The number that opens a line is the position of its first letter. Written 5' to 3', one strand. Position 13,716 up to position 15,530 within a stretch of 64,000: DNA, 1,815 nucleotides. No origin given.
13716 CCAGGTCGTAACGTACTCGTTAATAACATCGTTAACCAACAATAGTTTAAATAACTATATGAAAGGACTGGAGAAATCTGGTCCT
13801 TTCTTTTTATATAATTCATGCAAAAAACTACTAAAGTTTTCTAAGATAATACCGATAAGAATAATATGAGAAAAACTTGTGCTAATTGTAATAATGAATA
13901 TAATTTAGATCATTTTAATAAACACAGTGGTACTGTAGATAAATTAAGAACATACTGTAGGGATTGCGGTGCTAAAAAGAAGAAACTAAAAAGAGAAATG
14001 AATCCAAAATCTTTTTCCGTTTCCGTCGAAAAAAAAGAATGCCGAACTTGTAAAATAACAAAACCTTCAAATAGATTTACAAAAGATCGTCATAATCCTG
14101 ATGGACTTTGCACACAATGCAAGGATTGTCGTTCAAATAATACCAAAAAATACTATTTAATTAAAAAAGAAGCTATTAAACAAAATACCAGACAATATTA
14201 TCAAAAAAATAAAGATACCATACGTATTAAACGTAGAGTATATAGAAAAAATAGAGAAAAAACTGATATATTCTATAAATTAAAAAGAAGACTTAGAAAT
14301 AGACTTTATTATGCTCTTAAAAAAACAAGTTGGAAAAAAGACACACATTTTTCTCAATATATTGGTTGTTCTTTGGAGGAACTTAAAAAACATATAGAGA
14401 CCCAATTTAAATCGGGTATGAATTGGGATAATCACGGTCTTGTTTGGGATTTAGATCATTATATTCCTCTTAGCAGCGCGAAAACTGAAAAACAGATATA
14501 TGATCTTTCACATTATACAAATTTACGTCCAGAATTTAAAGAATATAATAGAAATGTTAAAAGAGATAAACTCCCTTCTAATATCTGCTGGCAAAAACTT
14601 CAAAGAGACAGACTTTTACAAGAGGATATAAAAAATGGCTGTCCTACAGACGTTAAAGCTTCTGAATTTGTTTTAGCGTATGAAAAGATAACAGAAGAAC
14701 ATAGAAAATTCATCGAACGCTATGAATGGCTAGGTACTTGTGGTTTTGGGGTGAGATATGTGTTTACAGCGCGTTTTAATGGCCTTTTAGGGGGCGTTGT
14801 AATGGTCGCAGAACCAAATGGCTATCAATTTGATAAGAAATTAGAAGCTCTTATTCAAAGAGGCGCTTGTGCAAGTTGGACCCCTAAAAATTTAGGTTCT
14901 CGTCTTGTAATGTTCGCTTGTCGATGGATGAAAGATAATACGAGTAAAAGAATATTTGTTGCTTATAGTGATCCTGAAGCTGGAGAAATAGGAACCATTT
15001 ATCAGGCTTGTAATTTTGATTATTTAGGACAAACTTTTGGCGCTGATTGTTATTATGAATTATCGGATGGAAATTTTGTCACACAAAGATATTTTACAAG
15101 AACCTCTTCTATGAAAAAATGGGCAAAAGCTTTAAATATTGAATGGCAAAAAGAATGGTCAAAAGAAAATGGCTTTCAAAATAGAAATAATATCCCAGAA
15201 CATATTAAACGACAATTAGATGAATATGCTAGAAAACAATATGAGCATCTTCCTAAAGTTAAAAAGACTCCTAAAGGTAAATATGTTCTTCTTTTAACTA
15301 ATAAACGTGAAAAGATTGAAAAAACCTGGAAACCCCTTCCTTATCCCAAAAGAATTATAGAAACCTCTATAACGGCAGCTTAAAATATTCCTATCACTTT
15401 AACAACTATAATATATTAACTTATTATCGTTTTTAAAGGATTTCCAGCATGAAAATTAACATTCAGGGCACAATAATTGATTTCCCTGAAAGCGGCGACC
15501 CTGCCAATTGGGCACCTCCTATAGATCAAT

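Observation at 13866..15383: HNH/zinc-ribbon module fused to a Mom-like GNAT-fold domain, inserted right after the capsid terminator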

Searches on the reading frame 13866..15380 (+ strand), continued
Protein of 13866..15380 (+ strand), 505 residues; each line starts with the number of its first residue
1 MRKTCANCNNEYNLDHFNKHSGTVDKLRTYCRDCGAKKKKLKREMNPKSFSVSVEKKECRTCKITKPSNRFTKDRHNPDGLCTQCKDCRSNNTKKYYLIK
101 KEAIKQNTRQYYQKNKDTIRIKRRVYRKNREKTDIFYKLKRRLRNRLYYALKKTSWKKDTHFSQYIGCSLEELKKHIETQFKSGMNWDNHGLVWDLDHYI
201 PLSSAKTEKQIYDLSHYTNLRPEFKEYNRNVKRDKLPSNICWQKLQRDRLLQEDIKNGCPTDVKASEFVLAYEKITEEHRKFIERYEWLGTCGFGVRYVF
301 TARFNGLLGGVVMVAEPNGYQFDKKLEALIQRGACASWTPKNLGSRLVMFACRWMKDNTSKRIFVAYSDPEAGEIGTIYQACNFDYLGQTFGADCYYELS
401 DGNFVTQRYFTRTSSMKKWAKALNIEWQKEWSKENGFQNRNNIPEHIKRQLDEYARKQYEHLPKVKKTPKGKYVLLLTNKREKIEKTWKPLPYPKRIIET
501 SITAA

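Call 86: search_protein_families(library=pfam, proteins=[L080:989-2494:+, L080:2484-3230:+, L080:3373-3768:+, L080:3965-5182:+, L080:5182-6225:+, L080:6225-7235:+, L091:1686-3167:+, L091:3148-3969:+, L091:5302-6345:+, L091:6266-7357:+], max_evalue=0.001)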
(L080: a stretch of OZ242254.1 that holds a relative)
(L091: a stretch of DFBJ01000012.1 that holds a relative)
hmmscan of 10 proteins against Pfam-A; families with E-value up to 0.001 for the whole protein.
L080:989-2494:+ (502 aa): 2 families
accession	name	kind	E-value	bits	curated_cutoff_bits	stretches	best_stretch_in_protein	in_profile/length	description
PF01580.24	FtsK_SpoIIIE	-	5.4e-21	75.5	24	1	230-345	32-152/221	FtsK/SpoIIIE family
PF01935.23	DUF87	-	1.2e-05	26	23.2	1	236-492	23-175/220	Helicase HerA, central domain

L080:2484-3230:+ (249 aa): 2 families
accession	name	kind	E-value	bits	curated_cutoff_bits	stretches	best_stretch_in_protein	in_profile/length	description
PF13814.12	Replic_Relax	-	0.00018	22.1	25.3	1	25-89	6-75/191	Replication-relaxation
PF01638.23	HxlR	-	0.00021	21.5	20.8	0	22-80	12-69/91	HxlR-like helix-turn-helix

L080:3373-3768:+ (132 aa): 0 families

L080:3965-5182:+ (406 aa): 2 families
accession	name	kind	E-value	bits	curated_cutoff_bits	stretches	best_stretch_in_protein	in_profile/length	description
PF25680.1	Mom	-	7.4e-13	49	27.1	1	60-178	11-133/202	Mom protein family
PF12728.13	HTH_17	-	5.1e-06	27.1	27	1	332-385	1-51/51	Helix-turn-helix domain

L080:5182-6225:+ (348 aa): 1 family
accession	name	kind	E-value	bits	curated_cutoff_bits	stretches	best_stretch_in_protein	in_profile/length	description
PF00589.27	Phage_integrase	-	1.4e-24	87.3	27.1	1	167-327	3-168/172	Phage integrase family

L080:6225-7235:+ (337 aa): 1 family
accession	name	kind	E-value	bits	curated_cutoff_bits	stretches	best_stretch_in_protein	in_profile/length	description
PF00589.27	Phage_integrase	-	1.7e-18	67.4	27.1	1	170-322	4-163/172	Phage integrase family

L091:1686-3167:+ (494 aa): 1 family
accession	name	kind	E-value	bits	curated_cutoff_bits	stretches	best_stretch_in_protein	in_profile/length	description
PF01580.24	FtsK_SpoIIIE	-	2.1e-23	83.4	24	1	231-388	32-220/221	FtsK/SpoIIIE family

L091:3148-3969:+ (274 aa): 2 families
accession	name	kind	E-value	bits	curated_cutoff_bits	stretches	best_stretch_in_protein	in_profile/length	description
PF13814.12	Replic_Relax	-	0.00046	20.8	25.3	0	26-110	3-100/191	Replication-relaxation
PF01638.23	HxlR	-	0.00072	19.8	20.8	0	40-83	25-68/91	HxlR-like helix-turn-helix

L091:5302-6345:+ (348 aa): 2 families
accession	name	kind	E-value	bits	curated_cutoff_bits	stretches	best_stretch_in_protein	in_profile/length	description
PF00589.27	Phage_integrase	-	3e-22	79.6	27.1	1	169-330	5-170/172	Phage integrase family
PF02899.23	Phage_int_SAM_1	-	1.4e-05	25.7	22.3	1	84-142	27-83/83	Phage integrase, N-terminal SAM-like domain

L091:6266-7357:+ (364 aa): 1 family
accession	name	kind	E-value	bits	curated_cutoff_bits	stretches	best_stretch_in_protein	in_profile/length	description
PF00589.27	Phage_integrase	-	6.2e-18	65.6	27.1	1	192-347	3-165/172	Phage integrase family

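Call 98: search_protein_families(library=padloc, proteins=[window:13866-15380:+, L080:3965-5182:+], max_evalue=0.01)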
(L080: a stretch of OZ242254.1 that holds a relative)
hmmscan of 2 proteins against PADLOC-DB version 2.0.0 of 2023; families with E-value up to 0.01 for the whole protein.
window:13866-15380:+ (505 aa): 0 families

L080:3965-5182:+ (406 aa): 0 families

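Call 109: search_protein_families(library=pfam, alignment_id=A3, max_evalue=0.001)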
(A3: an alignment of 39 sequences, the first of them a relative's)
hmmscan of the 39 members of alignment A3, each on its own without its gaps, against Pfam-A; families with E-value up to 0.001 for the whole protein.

A. member 1, P0091 (846 aa): 3 families
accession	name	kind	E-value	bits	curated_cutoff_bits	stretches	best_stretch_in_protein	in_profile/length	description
PF25680.1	Mom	-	1.8e-10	41.2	27.1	1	668-728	72-133/202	Mom protein family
PF18741.7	MTES_1575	-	7.3e-07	29.6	38.2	1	299-403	2-96/96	REase_MTES_1575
PF24308.1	DUF7487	-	7.6e-05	23.2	27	1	249-287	23-84/220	Family of unknown function (DUF7487)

B. families by the number of members that match (of 39 scanned): 35 families (the first 25 are shown)
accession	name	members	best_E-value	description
PF25680.1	Mom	39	1.2e-14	Mom protein family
PF24308.1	DUF7487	11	6.1e-56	Family of unknown function (DUF7487)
PF03161.18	LAGLIDADG_2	2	2e-31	LAGLIDADG DNA endonuclease family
PF14311.12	DUF4379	2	7.7e-14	Probable Treble clef zinc finger domain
PF00589.27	Phage_integrase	1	1.4e-16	Phage integrase family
PF13518.12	HTH_28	1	1.4e-11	Helix-turn-helix domain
PF13384.12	HTH_23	1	4.9e-10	Homeodomain-like domain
PF13711.11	DUF4160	1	1.1e-09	Domain of unknown function (DUF4160)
PF14279.12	HNH_5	1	2e-09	HNH endonuclease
PF08280.17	HTH_Mga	1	2.6e-09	M protein trans-acting positive regulator (MGA) HTH domain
PF01844.29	HNH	1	4.5e-09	HNH endonuclease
PF02042.20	RWP-RK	1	1.3e-08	RWP-RK domain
PF21817.3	CapR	1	4.4e-08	CapR homology domain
PF12728.13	HTH_17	1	6.8e-07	Helix-turn-helix domain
PF18741.7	MTES_1575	1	7.3e-07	REase_MTES_1575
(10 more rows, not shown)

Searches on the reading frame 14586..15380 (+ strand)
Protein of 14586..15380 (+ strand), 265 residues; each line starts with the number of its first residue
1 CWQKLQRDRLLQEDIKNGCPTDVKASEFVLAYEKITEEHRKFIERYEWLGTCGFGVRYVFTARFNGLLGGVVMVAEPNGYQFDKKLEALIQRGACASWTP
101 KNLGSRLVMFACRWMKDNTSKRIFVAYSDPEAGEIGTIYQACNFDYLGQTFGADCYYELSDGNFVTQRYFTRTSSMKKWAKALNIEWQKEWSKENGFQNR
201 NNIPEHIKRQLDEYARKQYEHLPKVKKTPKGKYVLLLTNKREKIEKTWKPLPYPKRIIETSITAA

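Call 105: search_protein_representatives(protein=window:14586-15380:+)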
Query: 265 residues. Proteins with E-value up to 0.001 (for the whole library): 769; up to 1e-10: 352; up to 1e-30: 110. The best 150 are listed.
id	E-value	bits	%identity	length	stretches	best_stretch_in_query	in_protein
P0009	2.4e-111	387.6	66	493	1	1-256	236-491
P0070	7.3e-96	336.9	62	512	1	1-256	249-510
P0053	1.1e-88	313.4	58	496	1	1-257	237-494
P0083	2.2e-87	309.1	58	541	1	1-258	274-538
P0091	1.9e-86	306.0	57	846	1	1-256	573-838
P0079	6.1e-86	304.4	57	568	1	1-256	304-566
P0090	2.1e-85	302.6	57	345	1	1-257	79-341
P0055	5.3e-82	291.4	58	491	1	1-256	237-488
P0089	2.6e-81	289.2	55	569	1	1-256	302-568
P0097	5.6e-81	288.1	56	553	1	1-258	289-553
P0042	3.7e-78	278.8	54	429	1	1-256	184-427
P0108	4.0e-78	278.7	53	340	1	1-256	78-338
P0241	2.2e-76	273.0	54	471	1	6-256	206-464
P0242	7.2e-76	271.3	56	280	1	1-209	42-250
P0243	3.7e-72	259.2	50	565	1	5-243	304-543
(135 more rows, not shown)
